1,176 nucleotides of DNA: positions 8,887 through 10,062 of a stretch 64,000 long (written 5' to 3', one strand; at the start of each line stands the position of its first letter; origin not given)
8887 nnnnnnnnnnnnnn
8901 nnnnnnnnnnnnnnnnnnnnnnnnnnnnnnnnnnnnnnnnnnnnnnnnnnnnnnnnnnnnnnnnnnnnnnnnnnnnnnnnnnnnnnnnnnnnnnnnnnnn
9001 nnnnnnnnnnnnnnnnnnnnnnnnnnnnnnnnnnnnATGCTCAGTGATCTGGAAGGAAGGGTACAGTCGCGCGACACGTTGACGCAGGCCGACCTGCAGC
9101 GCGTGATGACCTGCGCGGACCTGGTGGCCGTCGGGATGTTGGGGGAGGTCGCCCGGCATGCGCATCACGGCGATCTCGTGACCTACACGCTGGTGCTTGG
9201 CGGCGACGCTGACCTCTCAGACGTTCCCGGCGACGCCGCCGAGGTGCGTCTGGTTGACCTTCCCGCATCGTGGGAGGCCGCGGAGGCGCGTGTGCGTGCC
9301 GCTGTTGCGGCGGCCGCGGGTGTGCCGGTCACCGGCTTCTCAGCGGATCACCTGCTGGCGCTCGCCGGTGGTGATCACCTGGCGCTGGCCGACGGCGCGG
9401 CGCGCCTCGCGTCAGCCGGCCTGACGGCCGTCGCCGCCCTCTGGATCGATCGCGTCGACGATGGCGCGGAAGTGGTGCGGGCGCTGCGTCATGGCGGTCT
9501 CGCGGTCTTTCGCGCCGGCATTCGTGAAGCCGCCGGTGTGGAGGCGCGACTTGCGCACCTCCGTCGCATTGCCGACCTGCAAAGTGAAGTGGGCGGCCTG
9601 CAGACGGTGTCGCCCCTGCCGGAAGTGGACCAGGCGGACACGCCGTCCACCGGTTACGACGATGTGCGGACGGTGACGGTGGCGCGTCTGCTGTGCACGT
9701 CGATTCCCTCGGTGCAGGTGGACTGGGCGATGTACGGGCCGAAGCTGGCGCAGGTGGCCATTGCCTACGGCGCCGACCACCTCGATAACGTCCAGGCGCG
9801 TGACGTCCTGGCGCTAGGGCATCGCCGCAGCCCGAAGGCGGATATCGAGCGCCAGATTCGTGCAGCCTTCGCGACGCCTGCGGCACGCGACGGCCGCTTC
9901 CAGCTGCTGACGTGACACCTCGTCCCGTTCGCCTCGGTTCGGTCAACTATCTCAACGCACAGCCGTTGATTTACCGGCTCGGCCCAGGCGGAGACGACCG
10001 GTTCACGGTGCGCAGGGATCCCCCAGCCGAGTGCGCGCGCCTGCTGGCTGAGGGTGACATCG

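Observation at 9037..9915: Radical-SAM MqnC/MqnE paralog that has lost its Fe-S cysteine triad, coupled into the futalosine operon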

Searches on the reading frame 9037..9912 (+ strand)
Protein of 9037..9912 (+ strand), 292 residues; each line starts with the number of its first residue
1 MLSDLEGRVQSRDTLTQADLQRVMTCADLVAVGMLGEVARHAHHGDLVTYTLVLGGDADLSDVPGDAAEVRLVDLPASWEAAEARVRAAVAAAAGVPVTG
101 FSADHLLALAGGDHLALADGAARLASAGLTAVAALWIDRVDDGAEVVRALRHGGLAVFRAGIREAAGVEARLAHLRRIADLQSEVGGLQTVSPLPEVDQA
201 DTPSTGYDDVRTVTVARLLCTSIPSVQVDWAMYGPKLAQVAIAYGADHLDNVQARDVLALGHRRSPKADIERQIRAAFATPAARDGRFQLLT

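Call 3: search_protein_families(library=pfam, proteins=[window:9037-9912:+], max_evalue=0.1)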
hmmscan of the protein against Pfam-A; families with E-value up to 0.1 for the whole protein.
window:9037-9912:+ (292 aa): 1 family
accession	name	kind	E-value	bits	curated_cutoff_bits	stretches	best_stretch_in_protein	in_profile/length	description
PF19288.4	CofH_C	-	0.00021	21.5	27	1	202-289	27-117/125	CofH/MqnC C-terminal region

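Call 4: search_protein_families(library=ncbifam, proteins=[window:9037-9912:+], max_evalue=0.1)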
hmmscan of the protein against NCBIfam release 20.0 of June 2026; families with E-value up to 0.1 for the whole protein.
window:9037-9912:+ (292 aa): 9 families
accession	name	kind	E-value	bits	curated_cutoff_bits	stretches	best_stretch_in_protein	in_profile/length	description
TIGR03700.1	mena_SCO4494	equivalog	1.6e-19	70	434.55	1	169-289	217-349/351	aminofutalosine synthase MqnE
TIGR03699.1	menaquin_MqnC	equivalog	2.9e-15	55.9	428.1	1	168-290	209-341/342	cyclic dehypoxanthinyl futalosine synthase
TIGR00423.1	TIGR00423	subfamily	1.1e-09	38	260.25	1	169-256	174-270/310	CofH family radical SAM protein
NF006276.0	PRK08444.1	equivalog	1e-08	34.6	560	1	169-253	218-307/353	aminofutalosine synthase MqnE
NF005609.0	PRK07360.1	equivalog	2.4e-06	26.6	426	1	169-249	231-321/374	7,8-didemethyl-8-hydroxy-5-deazariboflavin synthase subunit CofH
TIGR03551.1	F420_cofH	equivalog_domain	4.8e-06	25.6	374.1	1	168-249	207-298/345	5-amino-6-(D-ribitylamino)uracil--L-tyrosine 4-hydroxyphenyl transferase CofH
NF006277.0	PRK08445.1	equivalog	0.00015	20.7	576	1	205-289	256-343/348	dehypoxanthine futalosine cyclase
NF006687.0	PRK09234.1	equivalog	0.005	15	1018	1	172-249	703-790/849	bifunctional FO biosynthesis protein CofGH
NF008473.0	PRK11370.1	equivalog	0.016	15.5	111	1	168-209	18-58/99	YciI family protein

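Call 5: find_homologous_proteins(query=window:9037-9912:+, max_evalue=0.001)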
Query window:9037-9912:+ (292 aa): 734 proteins with E <= 0.001 among 8000 candidates; the best 120 are listed.
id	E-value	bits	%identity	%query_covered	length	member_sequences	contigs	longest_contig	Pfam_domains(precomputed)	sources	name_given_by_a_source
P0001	2.4e-179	613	100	100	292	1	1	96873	-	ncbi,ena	-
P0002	7.1e-150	516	86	100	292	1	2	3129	-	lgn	-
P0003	5.7e-149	513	85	100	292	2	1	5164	-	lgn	-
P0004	2.6e-146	504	84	100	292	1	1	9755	-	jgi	jgi:2-iminoacetate synthase ThiH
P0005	1.3e-129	449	76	100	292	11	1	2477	-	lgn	-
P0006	8.8e-109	381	65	100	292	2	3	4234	PF19288.5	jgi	jgi:hypothetical protein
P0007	2.1e-107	377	65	100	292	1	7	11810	PF19288.5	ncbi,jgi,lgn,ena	-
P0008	5.5e-107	375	64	100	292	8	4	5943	-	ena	-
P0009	1.2e-105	371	63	100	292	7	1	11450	-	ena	-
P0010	1.7e-105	370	64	100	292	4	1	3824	PF19288.5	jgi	jgi:hypothetical protein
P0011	1.1e-104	368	65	99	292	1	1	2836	-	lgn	-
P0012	1.8e-103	364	65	100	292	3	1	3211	-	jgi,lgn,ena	-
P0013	2.0e-103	364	64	99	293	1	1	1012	PF19288.5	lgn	-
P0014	2.7e-102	360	63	99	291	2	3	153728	PF19288.5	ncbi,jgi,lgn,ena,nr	ncbi:MAG: hypothetical protein FJW21_06860 [Acidimicrobiia bacterium]|nr:hypothetical protein [Acidi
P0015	3.9e-102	359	63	99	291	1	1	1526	-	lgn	-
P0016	8.3e-102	358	63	99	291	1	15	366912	PF19288.5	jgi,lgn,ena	-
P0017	1.2e-99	351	62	99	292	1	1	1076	PF19288.5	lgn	-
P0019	6.6e-99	349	62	100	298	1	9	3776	PF19288.5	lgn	-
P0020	1.5e-97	344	62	99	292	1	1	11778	PF19288.5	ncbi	-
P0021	5.3e-97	343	61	99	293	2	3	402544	PF19288.5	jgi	jgi:aminodeoxyfutalosine synthase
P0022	6.1e-97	342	61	99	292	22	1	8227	PF19288.5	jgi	-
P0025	6.0e-96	339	63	99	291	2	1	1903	PF19288.5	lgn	-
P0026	1.2e-95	338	59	93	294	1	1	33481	PF19288.5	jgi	jgi:aminodeoxyfutalosine synthase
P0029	2.0e-95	337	61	99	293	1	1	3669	PF19288.5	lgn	-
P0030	2.2e-95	337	59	99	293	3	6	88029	PF19288.5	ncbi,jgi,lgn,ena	-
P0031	2.9e-95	337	59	100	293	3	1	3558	PF19288.5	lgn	-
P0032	3.6e-95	337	59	99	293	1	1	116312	PF19288.5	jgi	jgi:aminodeoxyfutalosine synthase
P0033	9.8e-95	335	60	98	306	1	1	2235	PF19288.5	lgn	-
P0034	1.9e-94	334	60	99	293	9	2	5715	PF19288.5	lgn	-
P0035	2.0e-94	334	59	100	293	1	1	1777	PF19288.5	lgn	-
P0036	2.6e-94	334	60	100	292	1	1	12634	PF19288.5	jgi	jgi:aminodeoxyfutalosine synthase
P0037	2.6e-94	334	58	100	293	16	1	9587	PF19288.5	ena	-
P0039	6.8e-94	332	60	99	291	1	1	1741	PF19288.5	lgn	-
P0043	2.5e-93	330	58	99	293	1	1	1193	PF19288.5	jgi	-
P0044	2.7e-93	330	57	100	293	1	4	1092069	PF19288.5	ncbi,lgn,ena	-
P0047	3.4e-93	330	59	100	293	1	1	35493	PF19288.5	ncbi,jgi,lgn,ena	jgi:hypothetical protein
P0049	5.1e-93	329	58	99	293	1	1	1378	PF19288.5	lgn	-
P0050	8.3e-93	329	59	99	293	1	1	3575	PF19288.5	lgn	-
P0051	1.3e-92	328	58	99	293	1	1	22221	PF19288.5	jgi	jgi:aminodeoxyfutalosine synthase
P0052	4.0e-92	327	58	99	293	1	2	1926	PF19288.5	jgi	jgi:aminodeoxyfutalosine synthase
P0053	5.5e-92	326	59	99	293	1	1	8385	PF19288.5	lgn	-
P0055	8.2e-92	326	58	100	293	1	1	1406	PF19288.5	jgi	jgi:aminodeoxyfutalosine synthase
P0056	8.3e-92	325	59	99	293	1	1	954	PF19288.5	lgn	-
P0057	1.0e-91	325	57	99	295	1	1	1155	PF19288.5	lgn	-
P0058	1.0e-91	325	59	100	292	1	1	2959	PF19288.5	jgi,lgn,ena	-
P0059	1.5e-91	325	58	99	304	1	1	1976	PF19288.5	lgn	-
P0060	2.0e-91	324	58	99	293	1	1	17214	PF19288.5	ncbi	-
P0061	8.6e-91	322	58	99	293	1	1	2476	PF19288.5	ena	-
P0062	9.6e-91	322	59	99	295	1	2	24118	PF19288.5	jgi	jgi:aminodeoxyfutalosine synthase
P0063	3.5e-90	320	56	99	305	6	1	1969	PF19288.5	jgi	jgi:aminodeoxyfutalosine synthase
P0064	5.9e-90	319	57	99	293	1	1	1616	PF19288.5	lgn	-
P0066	9.3e-90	319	56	100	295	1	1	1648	PF19288.5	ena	-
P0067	9.8e-90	319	55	100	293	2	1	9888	PF19288.5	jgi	jgi:aminodeoxyfutalosine synthase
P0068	2.9e-89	317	57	100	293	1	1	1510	PF19288.5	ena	-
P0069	3.0e-89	317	57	99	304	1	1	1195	PF19288.5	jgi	-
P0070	9.7e-89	315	57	100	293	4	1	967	PF19288.5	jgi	jgi:aminodeoxyfutalosine synthase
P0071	1.1e-88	315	58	100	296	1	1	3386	PF19288.5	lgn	-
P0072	1.5e-88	315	57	100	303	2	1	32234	PF19288.5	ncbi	-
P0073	3.0e-88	314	57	100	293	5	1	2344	PF19288.5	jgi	jgi:aminodeoxyfutalosine synthase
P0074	3.1e-88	314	57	99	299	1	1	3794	PF19288.5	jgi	-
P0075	3.3e-88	314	56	99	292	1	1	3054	PF19288.5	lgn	-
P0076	1.2e-87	312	55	100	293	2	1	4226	PF19288.5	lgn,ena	-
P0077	1.2e-87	312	57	99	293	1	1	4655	PF19288.5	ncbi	ncbi:MAG: hypothetical protein ABIP90_03185 [Vicinamibacterales bacterium]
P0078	4.3e-87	310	56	100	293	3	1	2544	PF19288.5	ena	-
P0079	5.1e-87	310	56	99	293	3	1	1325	PF19288.5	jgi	jgi:aminodeoxyfutalosine synthase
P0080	5.4e-87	310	55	99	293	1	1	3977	PF19288.5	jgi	jgi:aminodeoxyfutalosine synthase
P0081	5.5e-87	310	58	99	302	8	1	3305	PF19288.5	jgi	jgi:hypothetical protein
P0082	6.7e-87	309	58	99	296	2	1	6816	PF19288.5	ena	-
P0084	1.3e-86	308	55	99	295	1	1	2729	PF19288.5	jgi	jgi:aminodeoxyfutalosine synthase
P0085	2.3e-86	308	55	100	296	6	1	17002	PF19288.5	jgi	jgi:hypothetical protein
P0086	7.9e-86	306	58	100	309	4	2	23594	PF19288.5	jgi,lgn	-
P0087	9.4e-86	306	55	98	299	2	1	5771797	PF19288.5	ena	-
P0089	1.4e-85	305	57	99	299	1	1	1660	PF19288.5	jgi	jgi:CofH/MqnC-like protein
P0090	1.4e-85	305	58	99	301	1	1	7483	PF19288.5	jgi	jgi:hypothetical protein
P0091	2.5e-85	304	55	100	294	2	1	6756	PF19288.5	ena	-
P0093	9.0e-85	302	54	99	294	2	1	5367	PF19288.5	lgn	-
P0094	1.3e-84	302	57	99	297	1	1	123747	PF19288.5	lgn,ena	-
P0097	5.1e-84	300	55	99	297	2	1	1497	PF19288.5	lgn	-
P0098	1.1e-83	299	56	99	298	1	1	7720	PF19288.5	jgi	jgi:aminodeoxyfutalosine synthase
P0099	2.0e-83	298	56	99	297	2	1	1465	PF19288.5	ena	-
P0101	1.3e-82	295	57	99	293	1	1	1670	PF19288.5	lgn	-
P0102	1.7e-82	295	55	98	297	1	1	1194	PF19288.5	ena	-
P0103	1.8e-82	295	56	99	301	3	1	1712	PF19288.5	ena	-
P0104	2.0e-82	295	53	99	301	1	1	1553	PF19288.5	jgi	jgi:aminodeoxyfutalosine synthase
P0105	3.9e-82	294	55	100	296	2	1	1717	PF19288.5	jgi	jgi:aminodeoxyfutalosine synthase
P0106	2.0e-81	291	53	99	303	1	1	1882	PF19288.5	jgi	-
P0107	2.3e-81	291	57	99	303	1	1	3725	PF19288.5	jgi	-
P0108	2.4e-81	291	54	99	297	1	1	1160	PF19288.5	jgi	jgi:aminodeoxyfutalosine synthase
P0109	2.7e-81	291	55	99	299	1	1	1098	PF19288.5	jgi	jgi:aminodeoxyfutalosine synthase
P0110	4.5e-81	290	54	99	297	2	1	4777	PF19288.5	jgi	jgi:aminodeoxyfutalosine synthase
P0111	4.9e-81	290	54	99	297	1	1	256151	PF19288.5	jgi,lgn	jgi:aminodeoxyfutalosine synthase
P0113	6.4e-81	290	55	98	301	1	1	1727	PF19288.5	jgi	-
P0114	2.0e-80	288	55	98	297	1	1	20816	PF19288.5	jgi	jgi:aminodeoxyfutalosine synthase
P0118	4.4e-80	287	55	97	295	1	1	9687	PF19288.5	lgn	-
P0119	5.3e-80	287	54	100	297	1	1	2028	PF19288.5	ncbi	-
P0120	6.2e-80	287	52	99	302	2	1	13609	PF19288.5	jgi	jgi:CofH/MqnC C-terminal region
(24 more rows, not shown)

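Call 11: find_encoding_contigs(protein=P0087, flank=10000, max_places=2)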
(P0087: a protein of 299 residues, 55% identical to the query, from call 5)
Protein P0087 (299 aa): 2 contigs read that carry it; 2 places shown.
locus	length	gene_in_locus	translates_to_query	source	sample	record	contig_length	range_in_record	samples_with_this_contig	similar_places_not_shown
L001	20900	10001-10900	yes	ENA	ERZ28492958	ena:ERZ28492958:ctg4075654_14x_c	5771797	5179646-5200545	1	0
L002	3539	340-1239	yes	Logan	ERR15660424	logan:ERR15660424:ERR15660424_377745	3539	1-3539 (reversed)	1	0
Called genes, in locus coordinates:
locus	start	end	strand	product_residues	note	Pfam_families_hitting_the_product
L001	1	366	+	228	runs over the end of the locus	PF00005:ABC_tran, PF13304:AAA_21 (faint)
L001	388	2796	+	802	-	PF02861:Clp_N, PF13191:AAA_16, PF00004:AAA, PF17871:AAA_lid_9, PF00004:AAA, PF07724:AAA_2, PF07728:AAA_5, PF10431:ClpB_D2-small, +9 more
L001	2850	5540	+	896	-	PF07244:POTRA, PF01103:Omp85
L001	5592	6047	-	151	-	-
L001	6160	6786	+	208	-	PF03938:OmpH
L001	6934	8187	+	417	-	PF07977:FabA, PF22818:ApeI-like, PF00132:Hexapep (weak), PF25084:LbH_EIF2B (faint), PF25087:GMPPB_C, PF00132:Hexapep, PF13720:Acetyltransf_11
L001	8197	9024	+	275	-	PF17930:LpxI_N, PF06230:LpxI_C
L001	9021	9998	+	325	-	PF01408:GFO_IDH_MocA, PF02826:2-Hacid_dh_C (faint), PF22725:GFO_IDH_MocA_C3 (faint)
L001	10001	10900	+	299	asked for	PF19288:CofH_C (weak)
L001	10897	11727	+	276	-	PF02621:VitK2_biosynth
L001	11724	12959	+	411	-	PF00083:Sugar_tr, PF07690:MFS_1, PF13347:MFS_2 (weak), PF07690:MFS_1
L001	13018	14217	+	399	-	PF04055:Radical_SAM, PF19288:CofH_C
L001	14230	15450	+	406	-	PF01979:Amidohydro_1, PF07969:Amidohydro_3 (faint)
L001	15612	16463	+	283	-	PF01040:UbiA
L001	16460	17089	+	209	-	PF02441:Flavoprotein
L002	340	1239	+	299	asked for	PF19288:CofH_C (weak)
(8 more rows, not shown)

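Call 12: find_encoding_contigs(protein=P0044, flank=10000, max_places=2)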
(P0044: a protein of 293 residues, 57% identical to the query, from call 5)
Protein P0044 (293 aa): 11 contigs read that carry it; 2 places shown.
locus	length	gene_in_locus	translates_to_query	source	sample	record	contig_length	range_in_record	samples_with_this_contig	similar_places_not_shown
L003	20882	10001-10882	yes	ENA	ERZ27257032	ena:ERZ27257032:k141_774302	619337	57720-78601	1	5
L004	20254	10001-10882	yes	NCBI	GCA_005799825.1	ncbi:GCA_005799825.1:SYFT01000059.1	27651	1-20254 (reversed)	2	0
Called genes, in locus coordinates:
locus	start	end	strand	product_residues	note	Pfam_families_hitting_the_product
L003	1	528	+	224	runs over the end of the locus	PF00005:ABC_tran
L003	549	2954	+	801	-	PF02861:Clp_N, PF13191:AAA_16, PF00004:AAA, PF17871:AAA_lid_9, PF00004:AAA, PF07724:AAA_2, PF07728:AAA_5, PF10431:ClpB_D2-small, +9 more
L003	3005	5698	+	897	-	PF07244:POTRA, PF01103:Omp85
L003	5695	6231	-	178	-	-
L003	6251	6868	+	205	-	PF03938:OmpH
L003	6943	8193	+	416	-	PF07977:FabA, PF22818:ApeI-like, PF25084:LbH_EIF2B (faint), PF25087:GMPPB_C, PF00132:Hexapep, PF13720:Acetyltransf_11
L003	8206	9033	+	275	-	PF17930:LpxI_N, PF06230:LpxI_C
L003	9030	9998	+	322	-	PF01408:GFO_IDH_MocA, PF02826:2-Hacid_dh_C (weak), PF22725:GFO_IDH_MocA_C3 (weak)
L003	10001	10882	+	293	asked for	PF19288:CofH_C (weak)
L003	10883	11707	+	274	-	PF02621:VitK2_biosynth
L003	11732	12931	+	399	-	PF04055:Radical_SAM, PF19288:CofH_C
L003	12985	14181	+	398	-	PF01979:Amidohydro_1, PF07969:Amidohydro_3 (faint)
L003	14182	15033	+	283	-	PF01040:UbiA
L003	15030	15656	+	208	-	PF02441:Flavoprotein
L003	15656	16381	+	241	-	PF01209:Ubie_methyltran, PF13649:Methyltransf_25, PF13847:Methyltransf_31, PF08241:Methyltransf_11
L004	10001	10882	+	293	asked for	PF19288:CofH_C (weak)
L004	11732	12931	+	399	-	PF04055:Radical_SAM, PF19288:CofH_C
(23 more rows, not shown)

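Call 13: find_encoding_contigs(protein=P0111, flank=10000, max_places=2)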
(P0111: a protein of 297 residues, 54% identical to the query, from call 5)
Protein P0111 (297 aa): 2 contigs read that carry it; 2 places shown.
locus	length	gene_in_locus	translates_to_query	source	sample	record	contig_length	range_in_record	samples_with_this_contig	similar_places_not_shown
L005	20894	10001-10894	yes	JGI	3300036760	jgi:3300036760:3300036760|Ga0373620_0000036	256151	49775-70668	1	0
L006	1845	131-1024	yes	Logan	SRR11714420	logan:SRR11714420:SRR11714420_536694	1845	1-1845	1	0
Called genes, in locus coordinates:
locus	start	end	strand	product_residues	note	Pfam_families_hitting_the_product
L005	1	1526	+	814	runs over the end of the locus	PF02861:Clp_N, PF13191:AAA_16, PF00004:AAA, PF17871:AAA_lid_9, PF07724:AAA_2, PF07728:AAA_5, PF00004:AAA, PF10431:ClpB_D2-small, +8 more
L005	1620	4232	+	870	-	PF08479:POTRA_2 (faint), PF07244:POTRA, PF01103:Omp85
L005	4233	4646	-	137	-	-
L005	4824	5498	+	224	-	PF03938:OmpH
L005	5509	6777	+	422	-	PF07977:FabA, PF22818:ApeI-like, PF00132:Hexapep (weak), PF25084:LbH_EIF2B (faint), PF25087:GMPPB_C, PF00132:Hexapep, PF13720:Acetyltransf_11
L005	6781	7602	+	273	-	PF17930:LpxI_N, PF06230:LpxI_C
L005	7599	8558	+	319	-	PF01408:GFO_IDH_MocA, PF22725:GFO_IDH_MocA_C3 (faint)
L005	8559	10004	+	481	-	PF20695:UbiD_N, PF01977:UbiD, PF20696:UbiD_C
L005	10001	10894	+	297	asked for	PF19288:CofH_C (faint)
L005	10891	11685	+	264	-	PF02621:VitK2_biosynth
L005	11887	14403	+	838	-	PF26549:Tricorn_N (faint), PF26550:Tricorn_2nd (weak), PF00930:DPPIV_N (faint), PF07676:PD40 (weak), PF02129:Peptidase_S15 (faint), PF20434:BD-FAE (faint), PF00326:Peptidase_S9, PF01738:DLH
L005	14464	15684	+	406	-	PF01075:Glyco_transf_9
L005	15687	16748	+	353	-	-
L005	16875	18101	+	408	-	PF00756:Esterase, PF12146:Hydrolase_4 (weak)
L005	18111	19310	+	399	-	PF04055:Radical_SAM, PF19288:CofH_C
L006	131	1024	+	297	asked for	PF19288:CofH_C (faint)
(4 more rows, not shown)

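Call 16: find_related_loci(query=A1, collection=genome_contigs, flank=10000)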
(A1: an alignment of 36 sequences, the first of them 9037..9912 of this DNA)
Query A1 (292 aa) in genome_contigs; peptide patterns used: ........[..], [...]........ (x = any residue, [..] = any of these).
600 stretches matched a pattern (row limit reached: there are more); 584 encode a relative of the query (tblastn E <= 1e-3); the best 80 are kept; 80 distinct loci.
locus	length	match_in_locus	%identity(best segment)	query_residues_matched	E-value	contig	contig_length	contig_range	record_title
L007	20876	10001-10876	76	1-292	4e-129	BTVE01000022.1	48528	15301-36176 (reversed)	MAG: Acidimicrobiia bacterium AMX-MBFR-57 DNA, sequence022, whole genome shotgun sequence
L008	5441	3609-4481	65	1-291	1e-114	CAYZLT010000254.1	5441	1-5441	MAG TPA_asm: uncultured Solibacteraceae bacterium isolate SRP128246_co1_360 genome assembly, contig: NODE_42267_length_5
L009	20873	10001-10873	63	1-291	8e-110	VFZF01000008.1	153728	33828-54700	MAG: Acidimicrobiia bacterium isolate K_DeepCast_65m_m1_223 K_DeepCast_65m_m1_223_Ga0194128_10000085, whole genome shotg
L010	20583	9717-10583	64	1-289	2e-107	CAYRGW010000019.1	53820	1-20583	MAG TPA_asm: uncultured Solibacteraceae bacterium isolate SRP062349_co6_19 genome assembly, contig: NODE_241_length_5382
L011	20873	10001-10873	65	1-291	1e-104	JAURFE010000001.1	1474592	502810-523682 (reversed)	MAG: Vicinamibacterales bacterium isolate SFB_3D_100_78 NODE_1_length_1474592_cov_10.513269, whole genome shotgun sequen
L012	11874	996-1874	59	1-292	8e-102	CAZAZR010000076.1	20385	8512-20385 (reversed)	MAG TPA_asm: uncultured Solibacteraceae bacterium isolate SRP128246_co1_5 genome assembly, contig: NODE_5375_length_2038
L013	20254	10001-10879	57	1-292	3e-100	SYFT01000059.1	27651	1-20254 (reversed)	MAG: Acidobacteria bacterium isolate F1-60-MAGs081 F1-60__c329506, whole genome shotgun sequence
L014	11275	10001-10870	57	1-289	4e-100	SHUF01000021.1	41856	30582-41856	MAG: Acidobacteria bacterium isolate Baikal-deep-G11 BACOMB-C3874, whole genome shotgun sequence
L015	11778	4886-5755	62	1-290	1e-99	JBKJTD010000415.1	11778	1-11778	MAG: Vicinamibacterales bacterium isolate ant_bin.605 k117_6221189, whole genome shotgun sequence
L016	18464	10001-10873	59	1-291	2e-99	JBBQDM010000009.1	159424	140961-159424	MAG: Vicinamibacterales bacterium isolate Co_metawrap_1169 Cmw_1169_k141_22626584_length_159424_cov_15.0000, whole genom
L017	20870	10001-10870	59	1-289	4e-99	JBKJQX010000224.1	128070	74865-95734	MAG: Vicinamibacterales bacterium isolate ant_bin.512 k117_918376, whole genome shotgun sequence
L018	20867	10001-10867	63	1-289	1e-97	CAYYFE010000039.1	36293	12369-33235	MAG TPA_asm: uncultured Solibacteraceae bacterium isolate binchicken_co276_66 genome assembly, contig: NODE_1088_length_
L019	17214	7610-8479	58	1-289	1e-91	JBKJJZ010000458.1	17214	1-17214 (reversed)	MAG: Vicinamibacterales bacterium isolate ant_bin.222 k117_35888, whole genome shotgun sequence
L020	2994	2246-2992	61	1-249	6e-91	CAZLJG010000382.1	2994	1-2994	MAG TPA_asm: uncultured Solibacteraceae bacterium isolate SRP302895_co1_15 genome assembly, contig: NODE_76760_length_29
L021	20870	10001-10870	56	2-289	6e-84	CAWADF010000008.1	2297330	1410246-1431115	MAG: uncultured Acidobacteriota bacterium isolate MFD00822.bin.2.143 genome assembly, contig: contig_77057, whole genome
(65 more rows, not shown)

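Call 17: search_solved_structures(query=A1, max_evalue=1, show_alignments=2)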
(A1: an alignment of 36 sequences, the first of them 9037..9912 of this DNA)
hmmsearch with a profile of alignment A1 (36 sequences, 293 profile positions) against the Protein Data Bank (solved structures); distinct sequences matched with E-value up to 1: 1.
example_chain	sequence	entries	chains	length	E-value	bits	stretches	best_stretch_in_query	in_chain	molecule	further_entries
6xi9_A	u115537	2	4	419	1.5e-12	50.8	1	169-291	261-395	Aminodeoxyfutalosine synthase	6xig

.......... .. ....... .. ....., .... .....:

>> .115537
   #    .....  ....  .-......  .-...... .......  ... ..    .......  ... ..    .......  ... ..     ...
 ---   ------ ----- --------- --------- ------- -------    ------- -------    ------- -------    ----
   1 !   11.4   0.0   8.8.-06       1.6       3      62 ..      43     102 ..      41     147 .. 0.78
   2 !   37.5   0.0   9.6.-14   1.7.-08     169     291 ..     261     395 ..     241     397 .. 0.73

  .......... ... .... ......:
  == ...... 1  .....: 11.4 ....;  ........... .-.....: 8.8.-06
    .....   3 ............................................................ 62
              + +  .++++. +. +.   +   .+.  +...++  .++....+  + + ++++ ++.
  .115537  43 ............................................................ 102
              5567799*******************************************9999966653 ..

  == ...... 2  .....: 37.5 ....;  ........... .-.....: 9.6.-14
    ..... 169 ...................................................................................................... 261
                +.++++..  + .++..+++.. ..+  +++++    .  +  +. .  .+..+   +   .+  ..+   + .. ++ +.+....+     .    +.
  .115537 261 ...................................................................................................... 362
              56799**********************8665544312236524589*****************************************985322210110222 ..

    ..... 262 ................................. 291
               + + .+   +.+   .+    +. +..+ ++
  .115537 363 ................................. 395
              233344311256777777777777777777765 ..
